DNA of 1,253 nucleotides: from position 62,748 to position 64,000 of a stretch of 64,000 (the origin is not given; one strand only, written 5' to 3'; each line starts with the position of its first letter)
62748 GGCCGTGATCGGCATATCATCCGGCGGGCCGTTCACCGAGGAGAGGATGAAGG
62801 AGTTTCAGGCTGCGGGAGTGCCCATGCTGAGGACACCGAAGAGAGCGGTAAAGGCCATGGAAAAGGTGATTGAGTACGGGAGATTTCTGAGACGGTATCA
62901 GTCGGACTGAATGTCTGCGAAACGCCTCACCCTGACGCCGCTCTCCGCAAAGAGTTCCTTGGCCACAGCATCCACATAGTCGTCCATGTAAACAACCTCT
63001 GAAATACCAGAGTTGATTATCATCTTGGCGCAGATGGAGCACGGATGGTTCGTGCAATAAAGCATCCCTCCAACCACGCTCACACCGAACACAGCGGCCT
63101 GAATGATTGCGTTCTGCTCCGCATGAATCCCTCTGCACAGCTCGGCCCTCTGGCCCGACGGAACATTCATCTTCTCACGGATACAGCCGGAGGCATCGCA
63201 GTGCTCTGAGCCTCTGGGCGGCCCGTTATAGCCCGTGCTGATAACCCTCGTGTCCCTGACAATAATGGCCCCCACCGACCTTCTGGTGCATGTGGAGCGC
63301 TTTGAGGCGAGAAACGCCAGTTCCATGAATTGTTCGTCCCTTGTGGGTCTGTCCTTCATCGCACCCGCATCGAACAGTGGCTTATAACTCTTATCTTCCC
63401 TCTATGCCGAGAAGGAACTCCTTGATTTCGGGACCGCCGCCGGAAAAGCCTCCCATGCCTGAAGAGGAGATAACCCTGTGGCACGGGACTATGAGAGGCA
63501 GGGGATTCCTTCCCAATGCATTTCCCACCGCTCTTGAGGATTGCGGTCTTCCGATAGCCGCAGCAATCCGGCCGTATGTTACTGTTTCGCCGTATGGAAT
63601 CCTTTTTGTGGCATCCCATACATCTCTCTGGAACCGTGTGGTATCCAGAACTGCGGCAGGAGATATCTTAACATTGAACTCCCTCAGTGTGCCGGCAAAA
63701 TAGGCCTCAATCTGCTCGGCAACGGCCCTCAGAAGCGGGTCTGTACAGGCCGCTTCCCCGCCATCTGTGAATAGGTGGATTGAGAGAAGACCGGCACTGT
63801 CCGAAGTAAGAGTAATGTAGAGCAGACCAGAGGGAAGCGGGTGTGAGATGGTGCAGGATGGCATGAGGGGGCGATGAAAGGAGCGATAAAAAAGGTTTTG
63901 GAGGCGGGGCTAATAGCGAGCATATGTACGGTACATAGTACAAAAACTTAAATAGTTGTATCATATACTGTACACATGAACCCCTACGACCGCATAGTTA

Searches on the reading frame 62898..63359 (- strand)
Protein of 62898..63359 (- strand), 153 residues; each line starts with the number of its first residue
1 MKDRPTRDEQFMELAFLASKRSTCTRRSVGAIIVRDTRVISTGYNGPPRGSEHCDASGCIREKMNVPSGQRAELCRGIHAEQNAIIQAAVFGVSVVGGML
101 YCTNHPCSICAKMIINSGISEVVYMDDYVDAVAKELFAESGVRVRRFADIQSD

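Call 27: search_protein_families(library=pfam, proteins=[window:62898-63359:-], max_evalue=0.01)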
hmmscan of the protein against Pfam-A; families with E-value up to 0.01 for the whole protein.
window:62898-63359:- (153 aa): 3 families
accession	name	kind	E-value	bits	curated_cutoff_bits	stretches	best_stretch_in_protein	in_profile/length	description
PF00383.29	dCMP_cyt_deam_1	-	3.7e-26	91.4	25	1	6-125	2-101/102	Cytidine and deoxycytidylate deaminase zinc-binding region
PF14437.12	MafB19-deam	-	2e-17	63.8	27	1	8-131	4-106/142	MafB19-like deaminase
PF14439.12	Bd3614-deam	-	0.0074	16.7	38.5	0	78-128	35-92/113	Bd3614-like deaminase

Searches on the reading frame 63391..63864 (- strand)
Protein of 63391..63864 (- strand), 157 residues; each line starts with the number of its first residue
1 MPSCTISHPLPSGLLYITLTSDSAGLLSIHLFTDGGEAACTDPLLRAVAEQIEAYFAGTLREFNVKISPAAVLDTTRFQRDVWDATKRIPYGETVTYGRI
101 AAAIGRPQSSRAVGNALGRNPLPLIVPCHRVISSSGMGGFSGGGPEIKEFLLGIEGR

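Call 27: search_protein_families(library=pfam, proteins=[window:63391-63864:-], max_evalue=0.01)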
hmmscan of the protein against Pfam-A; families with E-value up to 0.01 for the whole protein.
window:63391-63864:- (157 aa): 2 families
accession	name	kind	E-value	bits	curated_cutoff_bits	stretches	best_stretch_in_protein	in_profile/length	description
PF01035.26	DNA_binding_1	-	1.8e-32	111.5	27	1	78-156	2-80/81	6-O-methylguanine DNA methyltransferase, DNA binding domain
PF02870.21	Methyltransf_1N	-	0.0028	18.6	21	1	16-68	12-70/71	6-O-methylguanine DNA methyltransferase, ribonuclease-like domain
